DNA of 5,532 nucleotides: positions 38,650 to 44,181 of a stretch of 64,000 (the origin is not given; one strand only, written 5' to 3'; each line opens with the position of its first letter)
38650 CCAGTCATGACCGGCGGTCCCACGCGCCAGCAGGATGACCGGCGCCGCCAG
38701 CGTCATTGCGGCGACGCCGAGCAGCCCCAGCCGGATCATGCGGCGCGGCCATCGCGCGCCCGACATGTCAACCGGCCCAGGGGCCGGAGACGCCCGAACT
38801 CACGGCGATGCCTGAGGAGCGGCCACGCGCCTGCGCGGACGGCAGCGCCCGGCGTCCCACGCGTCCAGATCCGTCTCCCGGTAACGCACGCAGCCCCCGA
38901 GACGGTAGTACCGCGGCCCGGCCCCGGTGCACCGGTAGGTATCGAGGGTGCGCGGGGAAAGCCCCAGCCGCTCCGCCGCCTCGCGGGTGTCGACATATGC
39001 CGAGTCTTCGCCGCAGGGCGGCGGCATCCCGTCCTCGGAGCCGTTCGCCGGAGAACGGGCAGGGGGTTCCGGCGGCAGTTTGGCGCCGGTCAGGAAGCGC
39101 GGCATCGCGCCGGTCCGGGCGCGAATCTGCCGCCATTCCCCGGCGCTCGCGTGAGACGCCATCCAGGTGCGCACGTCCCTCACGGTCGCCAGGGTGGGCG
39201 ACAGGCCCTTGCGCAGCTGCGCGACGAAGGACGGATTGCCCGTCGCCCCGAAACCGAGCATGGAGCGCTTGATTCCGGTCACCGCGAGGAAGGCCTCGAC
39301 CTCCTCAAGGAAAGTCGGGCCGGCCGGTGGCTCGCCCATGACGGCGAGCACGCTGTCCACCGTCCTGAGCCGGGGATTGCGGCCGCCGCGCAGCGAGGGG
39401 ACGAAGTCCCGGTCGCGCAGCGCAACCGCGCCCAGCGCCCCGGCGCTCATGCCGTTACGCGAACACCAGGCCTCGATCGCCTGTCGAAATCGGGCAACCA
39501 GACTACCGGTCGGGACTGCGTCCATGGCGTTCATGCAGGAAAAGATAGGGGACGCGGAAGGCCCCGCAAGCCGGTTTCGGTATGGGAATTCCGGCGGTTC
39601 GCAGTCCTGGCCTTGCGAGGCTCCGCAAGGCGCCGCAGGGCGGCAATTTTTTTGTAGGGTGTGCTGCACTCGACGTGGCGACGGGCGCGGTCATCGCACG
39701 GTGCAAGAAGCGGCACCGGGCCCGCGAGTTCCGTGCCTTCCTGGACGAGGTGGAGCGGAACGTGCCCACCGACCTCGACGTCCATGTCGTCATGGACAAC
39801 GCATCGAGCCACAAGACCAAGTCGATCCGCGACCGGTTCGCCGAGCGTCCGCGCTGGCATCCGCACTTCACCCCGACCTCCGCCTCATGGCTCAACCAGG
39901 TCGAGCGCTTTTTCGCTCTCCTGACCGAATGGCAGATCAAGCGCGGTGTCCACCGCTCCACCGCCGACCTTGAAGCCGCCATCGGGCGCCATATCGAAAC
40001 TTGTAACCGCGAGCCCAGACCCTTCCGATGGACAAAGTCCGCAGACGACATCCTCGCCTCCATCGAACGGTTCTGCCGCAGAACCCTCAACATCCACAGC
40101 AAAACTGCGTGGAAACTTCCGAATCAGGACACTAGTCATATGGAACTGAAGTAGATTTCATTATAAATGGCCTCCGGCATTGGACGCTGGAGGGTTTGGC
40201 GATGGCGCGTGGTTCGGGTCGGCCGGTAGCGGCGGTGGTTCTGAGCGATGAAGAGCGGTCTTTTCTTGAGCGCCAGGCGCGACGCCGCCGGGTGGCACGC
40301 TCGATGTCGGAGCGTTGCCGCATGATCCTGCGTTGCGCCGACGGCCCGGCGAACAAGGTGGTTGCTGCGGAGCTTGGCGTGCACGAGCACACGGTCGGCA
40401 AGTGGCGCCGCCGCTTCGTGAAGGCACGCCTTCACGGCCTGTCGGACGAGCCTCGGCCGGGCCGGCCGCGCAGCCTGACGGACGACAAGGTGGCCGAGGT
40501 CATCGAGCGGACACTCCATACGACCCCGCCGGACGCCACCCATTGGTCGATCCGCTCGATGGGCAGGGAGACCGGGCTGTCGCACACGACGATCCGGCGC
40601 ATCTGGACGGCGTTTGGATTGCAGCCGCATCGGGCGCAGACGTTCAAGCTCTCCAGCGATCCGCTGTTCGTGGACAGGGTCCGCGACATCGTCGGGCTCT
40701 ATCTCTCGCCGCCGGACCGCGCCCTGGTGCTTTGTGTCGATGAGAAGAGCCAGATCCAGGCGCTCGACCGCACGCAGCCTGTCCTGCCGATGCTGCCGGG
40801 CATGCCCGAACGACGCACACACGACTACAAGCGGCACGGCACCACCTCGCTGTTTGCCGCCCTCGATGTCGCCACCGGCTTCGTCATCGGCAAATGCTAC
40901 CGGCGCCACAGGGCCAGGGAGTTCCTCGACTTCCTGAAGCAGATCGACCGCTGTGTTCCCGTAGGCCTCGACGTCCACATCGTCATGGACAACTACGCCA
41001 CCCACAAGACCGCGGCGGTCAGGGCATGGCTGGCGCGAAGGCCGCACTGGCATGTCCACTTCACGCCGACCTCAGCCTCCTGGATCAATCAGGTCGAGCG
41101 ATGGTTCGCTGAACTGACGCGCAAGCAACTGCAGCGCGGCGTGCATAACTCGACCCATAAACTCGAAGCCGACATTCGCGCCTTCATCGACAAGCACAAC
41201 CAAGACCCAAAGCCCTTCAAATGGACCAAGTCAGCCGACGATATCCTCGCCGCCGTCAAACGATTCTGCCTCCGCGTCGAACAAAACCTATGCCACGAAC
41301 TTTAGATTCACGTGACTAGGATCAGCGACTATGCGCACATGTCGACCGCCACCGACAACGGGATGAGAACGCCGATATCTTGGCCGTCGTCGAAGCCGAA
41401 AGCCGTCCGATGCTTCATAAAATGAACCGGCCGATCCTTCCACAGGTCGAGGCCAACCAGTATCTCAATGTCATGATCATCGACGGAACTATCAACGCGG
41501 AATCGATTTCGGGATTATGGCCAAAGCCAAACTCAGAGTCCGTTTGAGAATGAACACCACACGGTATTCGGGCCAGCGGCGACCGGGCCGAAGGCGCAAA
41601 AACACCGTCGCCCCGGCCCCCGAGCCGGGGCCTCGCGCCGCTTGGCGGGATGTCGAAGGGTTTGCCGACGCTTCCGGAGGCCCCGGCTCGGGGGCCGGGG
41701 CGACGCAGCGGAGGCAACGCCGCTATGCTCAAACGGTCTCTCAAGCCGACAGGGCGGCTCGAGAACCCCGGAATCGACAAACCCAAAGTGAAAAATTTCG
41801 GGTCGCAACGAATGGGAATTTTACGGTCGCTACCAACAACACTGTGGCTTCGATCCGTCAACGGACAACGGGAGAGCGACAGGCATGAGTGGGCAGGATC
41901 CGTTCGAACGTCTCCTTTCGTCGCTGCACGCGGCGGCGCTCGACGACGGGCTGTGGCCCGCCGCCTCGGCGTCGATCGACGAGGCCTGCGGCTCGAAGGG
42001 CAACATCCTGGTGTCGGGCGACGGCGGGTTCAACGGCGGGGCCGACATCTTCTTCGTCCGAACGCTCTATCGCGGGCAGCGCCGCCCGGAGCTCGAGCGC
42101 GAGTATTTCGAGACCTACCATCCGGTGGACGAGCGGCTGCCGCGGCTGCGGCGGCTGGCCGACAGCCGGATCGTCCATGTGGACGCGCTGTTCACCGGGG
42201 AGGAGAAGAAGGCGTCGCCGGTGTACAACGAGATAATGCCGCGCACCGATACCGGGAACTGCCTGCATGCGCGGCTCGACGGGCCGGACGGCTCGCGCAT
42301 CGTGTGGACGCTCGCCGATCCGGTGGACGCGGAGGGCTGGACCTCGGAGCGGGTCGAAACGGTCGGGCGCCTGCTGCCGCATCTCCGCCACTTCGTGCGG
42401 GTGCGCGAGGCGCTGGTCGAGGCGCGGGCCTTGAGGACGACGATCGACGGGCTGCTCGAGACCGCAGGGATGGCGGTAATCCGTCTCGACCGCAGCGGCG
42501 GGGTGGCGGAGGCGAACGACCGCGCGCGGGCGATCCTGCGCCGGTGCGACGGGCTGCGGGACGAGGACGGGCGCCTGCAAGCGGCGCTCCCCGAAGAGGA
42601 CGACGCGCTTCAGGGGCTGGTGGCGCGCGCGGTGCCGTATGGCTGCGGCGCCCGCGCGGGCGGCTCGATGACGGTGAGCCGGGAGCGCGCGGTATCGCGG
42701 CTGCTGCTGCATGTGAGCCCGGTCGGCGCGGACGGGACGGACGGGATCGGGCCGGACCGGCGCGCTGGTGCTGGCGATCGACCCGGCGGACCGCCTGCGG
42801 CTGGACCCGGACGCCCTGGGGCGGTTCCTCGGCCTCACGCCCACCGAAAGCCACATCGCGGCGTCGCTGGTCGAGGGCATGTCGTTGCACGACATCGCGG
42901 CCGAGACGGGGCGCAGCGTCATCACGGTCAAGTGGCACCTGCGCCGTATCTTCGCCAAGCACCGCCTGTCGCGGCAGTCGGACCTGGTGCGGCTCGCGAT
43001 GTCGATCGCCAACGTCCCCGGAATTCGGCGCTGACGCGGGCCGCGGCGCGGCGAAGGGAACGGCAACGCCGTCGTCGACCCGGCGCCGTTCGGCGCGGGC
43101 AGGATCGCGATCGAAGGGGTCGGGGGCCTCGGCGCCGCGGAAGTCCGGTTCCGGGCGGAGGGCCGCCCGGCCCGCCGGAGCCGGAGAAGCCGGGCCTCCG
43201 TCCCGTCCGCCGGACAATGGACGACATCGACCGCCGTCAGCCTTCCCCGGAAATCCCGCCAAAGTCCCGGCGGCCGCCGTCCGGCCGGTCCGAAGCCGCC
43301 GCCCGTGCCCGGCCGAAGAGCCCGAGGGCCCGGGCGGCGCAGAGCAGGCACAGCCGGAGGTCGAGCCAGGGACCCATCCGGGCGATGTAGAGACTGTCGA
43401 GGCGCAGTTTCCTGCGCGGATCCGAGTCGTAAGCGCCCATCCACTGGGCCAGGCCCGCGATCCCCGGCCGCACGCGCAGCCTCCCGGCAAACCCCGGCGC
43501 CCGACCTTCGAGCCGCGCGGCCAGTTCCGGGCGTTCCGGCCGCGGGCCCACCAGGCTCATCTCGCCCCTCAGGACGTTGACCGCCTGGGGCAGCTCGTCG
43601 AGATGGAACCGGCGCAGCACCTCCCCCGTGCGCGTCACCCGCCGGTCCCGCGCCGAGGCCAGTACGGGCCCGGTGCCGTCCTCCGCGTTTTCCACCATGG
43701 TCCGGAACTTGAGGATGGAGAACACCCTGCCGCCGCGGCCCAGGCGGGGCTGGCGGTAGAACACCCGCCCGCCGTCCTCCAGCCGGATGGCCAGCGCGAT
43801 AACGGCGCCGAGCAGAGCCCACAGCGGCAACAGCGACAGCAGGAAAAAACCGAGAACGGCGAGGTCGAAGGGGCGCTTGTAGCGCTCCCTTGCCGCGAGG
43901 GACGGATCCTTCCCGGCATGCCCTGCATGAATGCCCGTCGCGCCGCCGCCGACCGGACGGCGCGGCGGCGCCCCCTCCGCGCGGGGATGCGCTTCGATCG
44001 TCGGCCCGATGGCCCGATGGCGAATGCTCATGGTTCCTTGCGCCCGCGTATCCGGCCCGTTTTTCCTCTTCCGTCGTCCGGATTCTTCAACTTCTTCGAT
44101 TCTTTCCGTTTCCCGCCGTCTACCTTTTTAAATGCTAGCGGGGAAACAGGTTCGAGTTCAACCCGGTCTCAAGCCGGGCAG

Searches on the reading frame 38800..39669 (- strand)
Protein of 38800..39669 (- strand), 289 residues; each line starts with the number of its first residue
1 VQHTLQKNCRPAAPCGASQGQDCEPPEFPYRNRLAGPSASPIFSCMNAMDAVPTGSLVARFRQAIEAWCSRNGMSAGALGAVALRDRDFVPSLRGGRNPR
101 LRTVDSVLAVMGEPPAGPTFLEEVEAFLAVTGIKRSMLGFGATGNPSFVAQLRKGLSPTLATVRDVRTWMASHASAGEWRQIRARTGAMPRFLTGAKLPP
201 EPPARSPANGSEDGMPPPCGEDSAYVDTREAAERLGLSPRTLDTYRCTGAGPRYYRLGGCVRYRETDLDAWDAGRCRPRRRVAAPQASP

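Call 88: search_protein_families(library=pfam, proteins=[window:38800-39669:-], max_evalue=0.0001)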
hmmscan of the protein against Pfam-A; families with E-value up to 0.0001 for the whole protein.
window:38800-39669:- (289 aa): 1 family
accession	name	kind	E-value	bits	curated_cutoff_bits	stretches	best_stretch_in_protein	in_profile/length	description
PF12728.13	HTH_17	-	7.7e-09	36.1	27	1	225-271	1-46/51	Helix-turn-helix domain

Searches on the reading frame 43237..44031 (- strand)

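Call 88: search_protein_families(library=pfam, proteins=[window:43237-44031:-], max_evalue=0.0001)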
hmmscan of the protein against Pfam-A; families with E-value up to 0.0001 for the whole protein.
window:43237-44031:- (264 aa): 1 family
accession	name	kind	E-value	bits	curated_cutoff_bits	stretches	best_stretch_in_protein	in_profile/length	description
PF02397.22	Bac_transf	-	1.5e-51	174.9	27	1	52-231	1-173/179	Bacterial sugar transferase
